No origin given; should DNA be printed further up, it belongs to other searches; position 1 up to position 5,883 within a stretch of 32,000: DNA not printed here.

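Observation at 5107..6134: Unclassified toxin tip (HhH plus possible EndoU-like RNase) with an ATGA-coupled orphan immunity gene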

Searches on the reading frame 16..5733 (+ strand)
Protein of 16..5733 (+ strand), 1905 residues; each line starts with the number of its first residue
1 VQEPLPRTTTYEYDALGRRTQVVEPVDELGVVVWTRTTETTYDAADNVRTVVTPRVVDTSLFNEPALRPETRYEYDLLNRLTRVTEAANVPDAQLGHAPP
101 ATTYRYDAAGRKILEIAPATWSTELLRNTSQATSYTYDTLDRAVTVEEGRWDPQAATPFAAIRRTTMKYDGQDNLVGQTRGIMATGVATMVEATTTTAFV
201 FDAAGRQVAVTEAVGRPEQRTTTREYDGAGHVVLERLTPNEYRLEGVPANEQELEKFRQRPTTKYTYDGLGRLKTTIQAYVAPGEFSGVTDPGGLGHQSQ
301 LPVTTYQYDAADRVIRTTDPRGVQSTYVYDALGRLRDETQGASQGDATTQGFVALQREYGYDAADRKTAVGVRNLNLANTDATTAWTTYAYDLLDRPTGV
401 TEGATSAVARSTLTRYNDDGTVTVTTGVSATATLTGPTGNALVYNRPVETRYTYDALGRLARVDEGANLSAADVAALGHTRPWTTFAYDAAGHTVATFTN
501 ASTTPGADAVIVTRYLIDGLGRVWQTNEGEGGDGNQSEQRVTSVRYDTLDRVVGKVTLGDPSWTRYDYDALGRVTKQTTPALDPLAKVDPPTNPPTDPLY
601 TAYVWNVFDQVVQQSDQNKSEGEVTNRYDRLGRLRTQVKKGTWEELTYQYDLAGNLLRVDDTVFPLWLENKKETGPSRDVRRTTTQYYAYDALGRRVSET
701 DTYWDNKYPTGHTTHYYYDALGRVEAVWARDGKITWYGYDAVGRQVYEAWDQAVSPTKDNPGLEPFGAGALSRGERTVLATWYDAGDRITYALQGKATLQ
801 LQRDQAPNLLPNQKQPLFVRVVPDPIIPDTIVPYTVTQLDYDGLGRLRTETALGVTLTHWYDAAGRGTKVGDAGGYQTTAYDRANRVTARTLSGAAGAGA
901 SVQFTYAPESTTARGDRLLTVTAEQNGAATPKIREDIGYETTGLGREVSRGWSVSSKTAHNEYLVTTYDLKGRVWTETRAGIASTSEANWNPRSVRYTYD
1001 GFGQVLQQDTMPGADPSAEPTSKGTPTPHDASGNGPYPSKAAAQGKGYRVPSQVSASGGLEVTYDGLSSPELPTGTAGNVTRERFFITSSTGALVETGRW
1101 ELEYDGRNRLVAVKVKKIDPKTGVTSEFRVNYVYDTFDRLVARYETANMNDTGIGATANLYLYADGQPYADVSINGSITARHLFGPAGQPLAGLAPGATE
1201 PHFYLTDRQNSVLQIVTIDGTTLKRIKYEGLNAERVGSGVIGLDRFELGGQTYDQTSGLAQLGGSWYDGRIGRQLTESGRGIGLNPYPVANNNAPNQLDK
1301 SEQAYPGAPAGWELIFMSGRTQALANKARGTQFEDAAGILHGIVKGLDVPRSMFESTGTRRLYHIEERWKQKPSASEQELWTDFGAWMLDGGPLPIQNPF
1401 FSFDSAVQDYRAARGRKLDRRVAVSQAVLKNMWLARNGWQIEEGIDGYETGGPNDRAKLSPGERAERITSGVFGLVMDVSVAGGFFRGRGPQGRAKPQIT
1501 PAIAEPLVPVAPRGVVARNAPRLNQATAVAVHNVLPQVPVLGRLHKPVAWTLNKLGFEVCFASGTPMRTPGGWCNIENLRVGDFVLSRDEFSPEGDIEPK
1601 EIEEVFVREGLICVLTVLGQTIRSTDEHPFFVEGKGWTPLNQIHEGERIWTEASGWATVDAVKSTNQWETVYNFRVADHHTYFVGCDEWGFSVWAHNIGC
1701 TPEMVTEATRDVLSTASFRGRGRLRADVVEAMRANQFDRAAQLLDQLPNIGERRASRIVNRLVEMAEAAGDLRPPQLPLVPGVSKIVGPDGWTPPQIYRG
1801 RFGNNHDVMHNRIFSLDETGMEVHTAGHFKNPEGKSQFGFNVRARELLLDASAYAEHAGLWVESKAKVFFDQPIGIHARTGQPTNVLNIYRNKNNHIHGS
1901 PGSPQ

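Call 3: search_protein_families(library=pfam, proteins=[window:16-5733:+], max_evalue=1)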
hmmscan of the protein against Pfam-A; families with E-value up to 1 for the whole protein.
window:16-5733:+ (1905 aa): 6 families
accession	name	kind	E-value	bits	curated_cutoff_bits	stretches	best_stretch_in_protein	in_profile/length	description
PF05593.20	RHS_repeat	-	2e-40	136.8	22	12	308-336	1-29/38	RHS Repeat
PF07591.16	PT-HINT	-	7.3e-17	62.4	27.7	1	1568-1697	3-136/137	Pretoxin HINT domain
PF13403.11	Hint_2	-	5.3e-05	24.1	28.4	1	1559-1590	1-32/147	Hint domain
PF08517.17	AXH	-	0.0049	17.8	33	1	1571-1638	12-87/116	Ataxin-1 and HBP1 module (AXH)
PF20041.5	DUF6443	-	0.0074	16.9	27.8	1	500-552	13-61/137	Domain of unknown function (DUF6443)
PF14890.11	Intein_splicing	-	0.16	12.2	35.8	0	1614-1725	53-96/155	Intein splicing domain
